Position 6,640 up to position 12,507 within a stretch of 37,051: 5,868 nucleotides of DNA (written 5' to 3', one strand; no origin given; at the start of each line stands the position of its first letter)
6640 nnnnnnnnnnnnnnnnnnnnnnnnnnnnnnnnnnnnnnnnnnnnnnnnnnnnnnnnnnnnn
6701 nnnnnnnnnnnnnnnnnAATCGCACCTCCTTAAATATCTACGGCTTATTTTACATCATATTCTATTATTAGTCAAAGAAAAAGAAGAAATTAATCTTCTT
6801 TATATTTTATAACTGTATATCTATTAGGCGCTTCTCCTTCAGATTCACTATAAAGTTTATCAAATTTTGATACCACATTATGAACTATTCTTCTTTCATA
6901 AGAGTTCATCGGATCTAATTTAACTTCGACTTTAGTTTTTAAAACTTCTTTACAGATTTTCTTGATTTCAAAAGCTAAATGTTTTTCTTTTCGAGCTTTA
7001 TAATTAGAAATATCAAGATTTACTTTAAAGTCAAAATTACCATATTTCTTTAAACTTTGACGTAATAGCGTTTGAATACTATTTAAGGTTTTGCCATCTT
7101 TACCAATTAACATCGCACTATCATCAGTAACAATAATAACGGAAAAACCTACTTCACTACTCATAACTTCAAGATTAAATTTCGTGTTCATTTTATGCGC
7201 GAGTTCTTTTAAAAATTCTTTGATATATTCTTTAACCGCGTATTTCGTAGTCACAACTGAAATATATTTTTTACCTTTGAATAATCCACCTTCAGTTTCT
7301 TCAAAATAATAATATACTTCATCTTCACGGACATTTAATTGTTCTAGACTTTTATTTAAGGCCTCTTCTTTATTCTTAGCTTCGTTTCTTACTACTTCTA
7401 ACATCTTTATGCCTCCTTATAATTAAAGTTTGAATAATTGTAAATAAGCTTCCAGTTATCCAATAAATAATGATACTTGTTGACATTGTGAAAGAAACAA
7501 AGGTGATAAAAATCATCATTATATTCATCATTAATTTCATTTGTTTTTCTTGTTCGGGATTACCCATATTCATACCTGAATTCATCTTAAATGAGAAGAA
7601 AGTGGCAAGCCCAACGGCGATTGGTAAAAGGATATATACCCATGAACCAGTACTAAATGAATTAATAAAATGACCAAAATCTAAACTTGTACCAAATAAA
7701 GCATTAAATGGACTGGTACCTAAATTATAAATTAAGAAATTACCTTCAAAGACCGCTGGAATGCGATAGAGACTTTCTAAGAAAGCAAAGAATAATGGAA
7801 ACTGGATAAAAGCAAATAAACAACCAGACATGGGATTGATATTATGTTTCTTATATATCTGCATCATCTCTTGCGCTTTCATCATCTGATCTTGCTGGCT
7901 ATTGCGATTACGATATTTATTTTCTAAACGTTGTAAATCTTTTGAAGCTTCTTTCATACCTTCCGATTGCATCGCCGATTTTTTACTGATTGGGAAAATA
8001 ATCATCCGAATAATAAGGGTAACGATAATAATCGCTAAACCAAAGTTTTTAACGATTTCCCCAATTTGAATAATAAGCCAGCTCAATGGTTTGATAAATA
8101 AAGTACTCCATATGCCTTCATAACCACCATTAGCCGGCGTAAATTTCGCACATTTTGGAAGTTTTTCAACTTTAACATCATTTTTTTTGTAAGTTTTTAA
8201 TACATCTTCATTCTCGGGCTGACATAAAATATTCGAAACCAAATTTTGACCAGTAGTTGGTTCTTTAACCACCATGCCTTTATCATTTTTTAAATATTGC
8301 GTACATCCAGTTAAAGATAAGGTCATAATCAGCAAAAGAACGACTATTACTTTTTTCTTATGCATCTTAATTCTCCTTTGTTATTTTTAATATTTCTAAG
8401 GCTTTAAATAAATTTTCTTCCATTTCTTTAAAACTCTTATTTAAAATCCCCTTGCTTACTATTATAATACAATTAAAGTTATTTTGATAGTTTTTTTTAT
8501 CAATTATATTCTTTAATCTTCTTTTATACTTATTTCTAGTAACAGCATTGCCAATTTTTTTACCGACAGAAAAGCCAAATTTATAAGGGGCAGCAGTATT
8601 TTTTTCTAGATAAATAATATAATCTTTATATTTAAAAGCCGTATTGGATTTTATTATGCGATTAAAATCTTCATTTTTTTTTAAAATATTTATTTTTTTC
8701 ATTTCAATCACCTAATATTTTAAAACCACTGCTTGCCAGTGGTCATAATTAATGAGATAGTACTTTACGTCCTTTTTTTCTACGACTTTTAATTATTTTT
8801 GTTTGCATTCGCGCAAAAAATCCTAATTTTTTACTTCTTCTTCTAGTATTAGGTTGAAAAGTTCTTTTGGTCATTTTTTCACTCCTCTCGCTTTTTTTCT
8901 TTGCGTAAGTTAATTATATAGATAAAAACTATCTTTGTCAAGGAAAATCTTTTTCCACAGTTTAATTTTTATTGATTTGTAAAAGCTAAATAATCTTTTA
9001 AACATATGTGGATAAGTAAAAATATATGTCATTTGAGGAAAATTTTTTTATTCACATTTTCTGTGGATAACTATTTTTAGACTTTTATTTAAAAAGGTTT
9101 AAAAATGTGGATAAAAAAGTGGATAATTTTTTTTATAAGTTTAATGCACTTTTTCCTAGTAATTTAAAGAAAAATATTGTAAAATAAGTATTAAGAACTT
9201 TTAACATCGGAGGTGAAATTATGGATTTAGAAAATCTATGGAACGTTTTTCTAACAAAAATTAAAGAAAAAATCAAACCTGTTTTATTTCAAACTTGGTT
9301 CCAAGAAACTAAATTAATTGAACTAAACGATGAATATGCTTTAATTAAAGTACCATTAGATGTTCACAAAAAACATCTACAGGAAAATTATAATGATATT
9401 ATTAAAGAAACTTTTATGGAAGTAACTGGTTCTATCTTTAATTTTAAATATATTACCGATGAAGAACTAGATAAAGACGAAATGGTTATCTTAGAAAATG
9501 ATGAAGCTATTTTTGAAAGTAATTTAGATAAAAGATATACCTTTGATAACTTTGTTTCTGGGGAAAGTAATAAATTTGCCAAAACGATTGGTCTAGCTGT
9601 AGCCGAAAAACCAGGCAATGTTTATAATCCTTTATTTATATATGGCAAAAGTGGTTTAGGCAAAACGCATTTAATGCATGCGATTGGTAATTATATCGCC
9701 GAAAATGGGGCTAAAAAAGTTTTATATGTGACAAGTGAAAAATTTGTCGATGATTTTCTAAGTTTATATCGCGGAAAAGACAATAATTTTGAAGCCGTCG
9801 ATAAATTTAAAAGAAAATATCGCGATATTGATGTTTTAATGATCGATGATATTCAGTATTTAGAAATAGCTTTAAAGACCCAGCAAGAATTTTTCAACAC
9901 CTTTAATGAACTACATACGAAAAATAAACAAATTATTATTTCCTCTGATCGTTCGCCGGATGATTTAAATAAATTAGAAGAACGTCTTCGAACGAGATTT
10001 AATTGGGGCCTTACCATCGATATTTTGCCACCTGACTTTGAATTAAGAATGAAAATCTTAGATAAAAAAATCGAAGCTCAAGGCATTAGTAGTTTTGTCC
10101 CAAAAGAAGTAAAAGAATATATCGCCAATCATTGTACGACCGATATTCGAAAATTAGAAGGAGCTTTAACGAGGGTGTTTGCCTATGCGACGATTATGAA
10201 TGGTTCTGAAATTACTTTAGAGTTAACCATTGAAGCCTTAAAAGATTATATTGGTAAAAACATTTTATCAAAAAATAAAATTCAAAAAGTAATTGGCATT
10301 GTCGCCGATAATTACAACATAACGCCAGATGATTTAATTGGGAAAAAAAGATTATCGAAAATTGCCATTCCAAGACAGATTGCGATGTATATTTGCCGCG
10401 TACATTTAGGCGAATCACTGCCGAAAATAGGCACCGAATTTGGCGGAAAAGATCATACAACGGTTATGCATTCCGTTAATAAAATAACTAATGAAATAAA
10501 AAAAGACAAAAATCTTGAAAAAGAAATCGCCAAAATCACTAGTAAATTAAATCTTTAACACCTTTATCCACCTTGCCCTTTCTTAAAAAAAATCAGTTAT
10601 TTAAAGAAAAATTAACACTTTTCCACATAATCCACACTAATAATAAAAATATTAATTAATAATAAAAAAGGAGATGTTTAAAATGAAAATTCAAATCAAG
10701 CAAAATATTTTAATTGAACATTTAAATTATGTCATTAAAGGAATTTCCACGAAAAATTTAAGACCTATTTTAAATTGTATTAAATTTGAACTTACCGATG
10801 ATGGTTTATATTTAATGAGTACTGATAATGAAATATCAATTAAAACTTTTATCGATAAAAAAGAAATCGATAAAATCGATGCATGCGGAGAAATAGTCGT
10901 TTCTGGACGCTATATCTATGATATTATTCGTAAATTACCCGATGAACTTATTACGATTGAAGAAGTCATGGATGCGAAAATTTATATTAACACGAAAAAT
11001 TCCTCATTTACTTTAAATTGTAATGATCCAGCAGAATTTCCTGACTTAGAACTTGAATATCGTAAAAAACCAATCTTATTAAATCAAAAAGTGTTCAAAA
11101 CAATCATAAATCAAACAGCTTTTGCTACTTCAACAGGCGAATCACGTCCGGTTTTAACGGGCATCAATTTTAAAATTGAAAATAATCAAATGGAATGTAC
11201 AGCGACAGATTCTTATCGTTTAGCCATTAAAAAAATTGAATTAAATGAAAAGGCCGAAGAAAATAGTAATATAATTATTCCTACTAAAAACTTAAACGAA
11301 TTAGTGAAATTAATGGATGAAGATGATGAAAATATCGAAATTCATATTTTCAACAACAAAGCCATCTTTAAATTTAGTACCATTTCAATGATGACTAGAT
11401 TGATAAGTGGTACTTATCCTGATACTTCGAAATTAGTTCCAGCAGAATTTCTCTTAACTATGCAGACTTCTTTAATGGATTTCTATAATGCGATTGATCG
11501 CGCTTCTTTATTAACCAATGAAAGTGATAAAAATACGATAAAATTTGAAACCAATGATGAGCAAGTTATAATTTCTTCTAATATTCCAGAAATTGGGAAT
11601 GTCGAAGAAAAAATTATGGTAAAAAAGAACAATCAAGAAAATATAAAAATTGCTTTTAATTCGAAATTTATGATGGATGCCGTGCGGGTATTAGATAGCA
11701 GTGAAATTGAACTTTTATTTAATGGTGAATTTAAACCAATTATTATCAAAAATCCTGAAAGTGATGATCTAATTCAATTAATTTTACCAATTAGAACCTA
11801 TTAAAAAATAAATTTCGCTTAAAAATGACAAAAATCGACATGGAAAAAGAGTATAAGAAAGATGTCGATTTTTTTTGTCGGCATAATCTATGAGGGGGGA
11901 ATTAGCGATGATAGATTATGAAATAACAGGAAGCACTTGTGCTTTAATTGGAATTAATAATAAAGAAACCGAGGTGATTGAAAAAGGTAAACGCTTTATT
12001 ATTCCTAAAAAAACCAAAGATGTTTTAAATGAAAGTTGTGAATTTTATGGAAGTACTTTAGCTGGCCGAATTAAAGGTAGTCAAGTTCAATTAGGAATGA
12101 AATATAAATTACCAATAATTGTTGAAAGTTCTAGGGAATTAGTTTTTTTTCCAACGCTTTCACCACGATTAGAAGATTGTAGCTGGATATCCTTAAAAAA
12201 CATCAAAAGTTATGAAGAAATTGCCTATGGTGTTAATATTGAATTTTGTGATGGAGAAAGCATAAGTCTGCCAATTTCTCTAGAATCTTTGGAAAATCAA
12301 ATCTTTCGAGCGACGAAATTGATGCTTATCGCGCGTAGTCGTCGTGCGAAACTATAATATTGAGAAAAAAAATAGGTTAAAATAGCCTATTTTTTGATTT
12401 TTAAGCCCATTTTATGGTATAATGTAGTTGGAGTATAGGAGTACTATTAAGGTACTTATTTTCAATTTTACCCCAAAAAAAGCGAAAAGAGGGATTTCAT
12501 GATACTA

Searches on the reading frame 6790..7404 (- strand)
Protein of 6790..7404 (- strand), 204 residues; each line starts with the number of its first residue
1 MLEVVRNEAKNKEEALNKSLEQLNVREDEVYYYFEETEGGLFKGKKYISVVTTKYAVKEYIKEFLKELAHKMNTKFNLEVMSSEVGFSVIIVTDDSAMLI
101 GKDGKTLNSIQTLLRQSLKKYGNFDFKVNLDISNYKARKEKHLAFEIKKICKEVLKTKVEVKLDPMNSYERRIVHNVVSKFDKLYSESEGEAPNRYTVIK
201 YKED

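Call 7: search_protein_families(library=pfam, proteins=[window:6790-7404:-], max_evalue=0.01)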
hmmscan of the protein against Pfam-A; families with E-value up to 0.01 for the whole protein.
window:6790-7404:- (204 aa): 4 families
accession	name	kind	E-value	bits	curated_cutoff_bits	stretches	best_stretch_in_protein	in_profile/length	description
PF01424.28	R3H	-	1.3e-18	67.2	26.8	1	148-200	8-59/60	R3H domain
PF13083.13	KH_KhpA-B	-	9.6e-12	45.1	32.1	1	58-128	1-71/73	KhpA/KhpB, KH domain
PF07650.23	KH_2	-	9.4e-06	25.8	22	1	62-132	3-70/78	KH domain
PF14804.11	Jag_N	-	0.00076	20.3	25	1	8-32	2-26/50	Jag N-terminus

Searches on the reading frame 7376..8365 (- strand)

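Call 7: search_protein_families(library=pfam, proteins=[window:7376-8365:-], max_evalue=0.01)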
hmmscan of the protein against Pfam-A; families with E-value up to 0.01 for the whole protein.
window:7376-8365:- (329 aa): 1 family
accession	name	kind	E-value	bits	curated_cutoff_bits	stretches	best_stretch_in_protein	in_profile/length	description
PF02096.25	60KD_IMP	-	1.2e-40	139.6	35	1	108-318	1-163/163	60Kd inner membrane protein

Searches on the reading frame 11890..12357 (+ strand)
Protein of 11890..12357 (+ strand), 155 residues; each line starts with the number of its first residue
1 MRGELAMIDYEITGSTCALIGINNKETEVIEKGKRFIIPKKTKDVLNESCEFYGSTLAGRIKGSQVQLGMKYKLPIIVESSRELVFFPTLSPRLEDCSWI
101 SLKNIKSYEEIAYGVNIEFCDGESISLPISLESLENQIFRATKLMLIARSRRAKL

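Call 7: search_protein_families(library=pfam, proteins=[window:11890-12357:+], max_evalue=0.01)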
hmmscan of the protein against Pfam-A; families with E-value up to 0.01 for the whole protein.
window:11890-12357:+ (155 aa): 1 family
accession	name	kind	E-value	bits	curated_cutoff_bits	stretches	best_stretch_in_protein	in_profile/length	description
PF06338.17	ComK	-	8.3e-36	123.5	22.3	1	9-151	3-150/152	ComK protein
